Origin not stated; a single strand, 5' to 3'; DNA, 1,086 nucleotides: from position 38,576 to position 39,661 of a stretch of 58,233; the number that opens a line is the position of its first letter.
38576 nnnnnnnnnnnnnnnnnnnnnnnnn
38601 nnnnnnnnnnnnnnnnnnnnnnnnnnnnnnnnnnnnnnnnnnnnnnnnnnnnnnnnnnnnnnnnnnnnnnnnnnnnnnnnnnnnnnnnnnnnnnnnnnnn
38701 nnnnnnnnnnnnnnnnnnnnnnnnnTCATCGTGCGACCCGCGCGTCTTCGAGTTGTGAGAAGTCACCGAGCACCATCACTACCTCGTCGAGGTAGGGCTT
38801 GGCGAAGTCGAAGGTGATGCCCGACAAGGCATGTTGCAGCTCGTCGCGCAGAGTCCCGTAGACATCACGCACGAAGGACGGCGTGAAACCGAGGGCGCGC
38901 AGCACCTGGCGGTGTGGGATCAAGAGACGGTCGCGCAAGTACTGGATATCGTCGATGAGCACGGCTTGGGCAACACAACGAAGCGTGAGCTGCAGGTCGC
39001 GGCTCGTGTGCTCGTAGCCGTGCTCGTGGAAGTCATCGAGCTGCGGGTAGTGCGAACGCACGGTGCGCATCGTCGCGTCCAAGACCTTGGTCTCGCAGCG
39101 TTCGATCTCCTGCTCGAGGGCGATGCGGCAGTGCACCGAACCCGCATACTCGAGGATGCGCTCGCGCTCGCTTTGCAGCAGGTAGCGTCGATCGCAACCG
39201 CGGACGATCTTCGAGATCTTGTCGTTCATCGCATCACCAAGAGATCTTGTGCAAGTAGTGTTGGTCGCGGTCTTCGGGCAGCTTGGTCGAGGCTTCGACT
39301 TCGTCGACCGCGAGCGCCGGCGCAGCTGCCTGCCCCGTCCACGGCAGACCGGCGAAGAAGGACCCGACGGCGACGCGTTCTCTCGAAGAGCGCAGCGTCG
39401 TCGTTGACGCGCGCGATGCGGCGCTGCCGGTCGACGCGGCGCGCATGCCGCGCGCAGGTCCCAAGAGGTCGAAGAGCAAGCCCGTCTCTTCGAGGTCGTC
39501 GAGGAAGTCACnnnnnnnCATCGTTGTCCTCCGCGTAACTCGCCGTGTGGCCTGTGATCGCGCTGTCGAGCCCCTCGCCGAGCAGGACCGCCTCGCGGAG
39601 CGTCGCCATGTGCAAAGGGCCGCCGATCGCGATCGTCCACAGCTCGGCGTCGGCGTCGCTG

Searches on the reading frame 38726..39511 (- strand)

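Call 15: search_protein_families(library=pfam, proteins=[window:38726-39511:-], max_evalue=0.1)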
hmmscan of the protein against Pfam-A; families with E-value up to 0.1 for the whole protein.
window:38726-39511:- (261 aa): 1 family
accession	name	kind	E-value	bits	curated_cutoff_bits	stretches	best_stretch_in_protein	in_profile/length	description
PF00502.25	Phycobilisome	-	4.9e-13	49.8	22.2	1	108-245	10-152/155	Phycobilisome protein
